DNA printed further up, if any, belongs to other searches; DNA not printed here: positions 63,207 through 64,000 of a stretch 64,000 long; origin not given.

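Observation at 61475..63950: Array of at least four tandem paralogous 2TM proteins with a conserved acidic C-terminal 'F-x-x-P-F-V-(E/G)-E' tail, continuing beyond the window edge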

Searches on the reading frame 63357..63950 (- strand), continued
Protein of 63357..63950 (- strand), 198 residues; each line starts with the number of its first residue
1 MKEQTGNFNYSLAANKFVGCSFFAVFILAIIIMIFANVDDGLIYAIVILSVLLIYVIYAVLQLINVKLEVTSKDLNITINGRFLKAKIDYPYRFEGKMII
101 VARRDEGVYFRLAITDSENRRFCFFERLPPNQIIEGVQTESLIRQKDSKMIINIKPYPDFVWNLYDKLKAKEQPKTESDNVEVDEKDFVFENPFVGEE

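Call 59: fold_search(model_id=the predicted structure, library=pdb)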
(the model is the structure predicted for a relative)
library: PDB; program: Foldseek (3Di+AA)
matches with E <= 10: 693; with E <= 0.001: 0
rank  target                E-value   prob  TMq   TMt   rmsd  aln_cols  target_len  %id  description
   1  5lzv_ii               1.2e-01  0.15  0.17  0.10  21.3       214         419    9  Structure of the mammalian ribosomal termination complex with accommodated eRF1(AAQ) and ABCE1. (released 2016-11-30)
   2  5lzu_ii               1.8e-01  0.14  0.17  0.10  21.1       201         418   10  Structure of the mammalian ribosomal termination complex with accommodated eRF1 (released 2016-11-30)
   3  3zg5_A                3.5e-01  0.33  0.14  0.06   9.3        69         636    9  Crystal structure of PBP2a from MRSA in complex with peptidoglycan analogue at allosteric (released 2013-10-09)
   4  5ogb                  3.5e-01  0.15  0.18  0.26  14.8       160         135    8  Human Cellular Retinoic Acid Binding Protein II (CRABPII) with bound synthetic retinoid DC360. (released 2018-10-24)
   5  9i9t_A                3.9e-01  0.30  0.14  0.06   9.4        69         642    9  Room-temperature structure of PBP2a at EuXFEL (released 2026-02-18)
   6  3f9d_A                4.4e-01  0.16  0.20  0.28  13.4       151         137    7  Crystal structure of the R132K:R111L:T54E mutant of cellular retinoic acid-binding protein II complexed with C15-aldeh (released 2009-10-27)
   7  5ino_A                4.4e-01  0.09  0.15  0.13  15.8       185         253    8  Human Tdp2 reaction product (5'-phosphorylated DNA)-Mg2+ complex (released 2016-04-27)
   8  3tai_A                4.6e-01  0.69  0.16  0.09   3.7        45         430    9  Crystal structure of NurA (released 2011-11-23)
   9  3taz_B                4.6e-01  0.69  0.16  0.09   3.6        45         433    9  Crystal structure of NurA bound to dAMP and manganese (released 2011-11-23)
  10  8b6h_DO               4.6e-01  0.16  0.18  0.12   8.8       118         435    8  Cryo-EM structure of cytochrome c oxidase dimer (complex IV) from respiratory supercomplex of Tetrahymena thermophila (released 2023-03-29)
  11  4bl2_A                4.9e-01  0.28  0.14  0.06   9.3        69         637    9  Crystal structure of PBP2a clinical mutant E150K from MRSA (released 2014-05-21)
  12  4bl3_A                5.2e-01  0.35  0.12  0.05   6.5        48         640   12  Crystal structure of PBP2a clinical mutant N146K from MRSA (released 2014-05-21)
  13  4bl2_B                5.2e-01  0.25  0.14  0.06   9.3        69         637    9  Crystal structure of PBP2a clinical mutant E150K from MRSA (released 2014-05-21)
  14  4qgw_A                5.5e-01  0.20  0.15  0.22  13.9        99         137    9  Crystal structure of the R132K:R111L:L121D mutant of Cellular Retinoic Acid Binding ProteinII complexed with a synthet (released 2015-01-28)
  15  3vmf_B                5.5e-01  0.08  0.16  0.11  22.7       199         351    9  Archaeal protein (released 2012-07-25)
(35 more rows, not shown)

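Call 63: search_protein_families(library=pfam, proteins=[L001:5529-6635:+, L001:7343-7609:+, L001:7613-8710:+], max_evalue=0.01)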
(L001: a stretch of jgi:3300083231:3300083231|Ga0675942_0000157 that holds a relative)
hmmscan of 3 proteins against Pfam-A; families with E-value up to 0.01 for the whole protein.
L001:5529-6635:+ (369 aa): 0 families

L001:7343-7609:+ (89 aa): 0 families

L001:7613-8710:+ (366 aa): 5 families
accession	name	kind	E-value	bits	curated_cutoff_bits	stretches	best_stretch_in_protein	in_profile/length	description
PF07755.17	DUF1611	-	1.2e-65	221.2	25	1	145-342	2-201/201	Domain of unknown function (DUF1611_C) P-loop domain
PF17396.8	DUF1611_N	-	9e-23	80.9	22.6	1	40-137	2-95/95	Domain of unknown function (DUF1611_N) Rossmann-like domain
PF13500.12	AAA_26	-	0.0018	18.6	27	1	159-203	4-48/198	AAA domain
PF01113.26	DapB_N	-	0.0024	18.4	25.6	1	14-71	10-68/124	Dihydrodipicolinate reductase, N-terminus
PF01656.29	CbiA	-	0.0043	17.4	25.4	1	158-193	1-36/125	CobQ/CobB/MinD/ParA nucleotide binding domain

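Call 64: search_protein_families(library=padloc, proteins=[L001:5529-6635:+, L001:7343-7609:+, P0005, P0006, P0007, P0009, P0010], max_evalue=0.1)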
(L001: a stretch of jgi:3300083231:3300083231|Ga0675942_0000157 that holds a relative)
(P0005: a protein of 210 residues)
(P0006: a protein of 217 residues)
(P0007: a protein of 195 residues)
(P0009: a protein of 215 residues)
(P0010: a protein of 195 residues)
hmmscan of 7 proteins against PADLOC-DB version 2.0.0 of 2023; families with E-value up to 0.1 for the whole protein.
L001:5529-6635:+ (369 aa): 0 families

L001:7343-7609:+ (89 aa): 0 families

P0005 (210 aa): 0 families

P0006 (217 aa): 0 families

P0007 (195 aa): 0 families

P0009 (215 aa): 0 families

P0010 (195 aa): 0 families

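Call 65: search_protein_families(library=phrogs, alignment_id=A2, max_evalue=0.1)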
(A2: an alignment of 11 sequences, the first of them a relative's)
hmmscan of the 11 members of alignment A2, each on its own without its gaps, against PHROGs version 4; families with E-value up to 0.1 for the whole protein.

A. member 1, P0001 (198 aa): 0 families

B. families by the number of members that match (of 11 scanned): 4 families
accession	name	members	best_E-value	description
phrog_35929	-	1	0.0039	-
phrog_29043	-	1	0.021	-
phrog_35166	-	1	0.07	-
phrog_3564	-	1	0.095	-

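Call 70: find_related_loci(query=A3, collection=viral_contigs, flank=8000)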
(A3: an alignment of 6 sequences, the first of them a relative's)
Query A3 (195 aa) in viral_contigs; peptide patterns used: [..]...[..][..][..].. (x = any residue, [..] = any of these).
19 stretches matched a pattern, but none encodes a relative of the query by tblastn (E <= 1e-3).

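Call 71: search_dna_similar(query=P0007, collection=plasmids, mode=protein, max_evalue=0.01, max_rows=10)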
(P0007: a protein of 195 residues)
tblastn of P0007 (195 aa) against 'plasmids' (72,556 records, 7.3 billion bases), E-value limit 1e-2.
No match.

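Call 72: search_dna_similar(query=P0007, collection=phages, mode=protein, max_evalue=0.01, max_rows=10)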
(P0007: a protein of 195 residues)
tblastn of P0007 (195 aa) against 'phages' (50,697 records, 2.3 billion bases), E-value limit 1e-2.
No match.
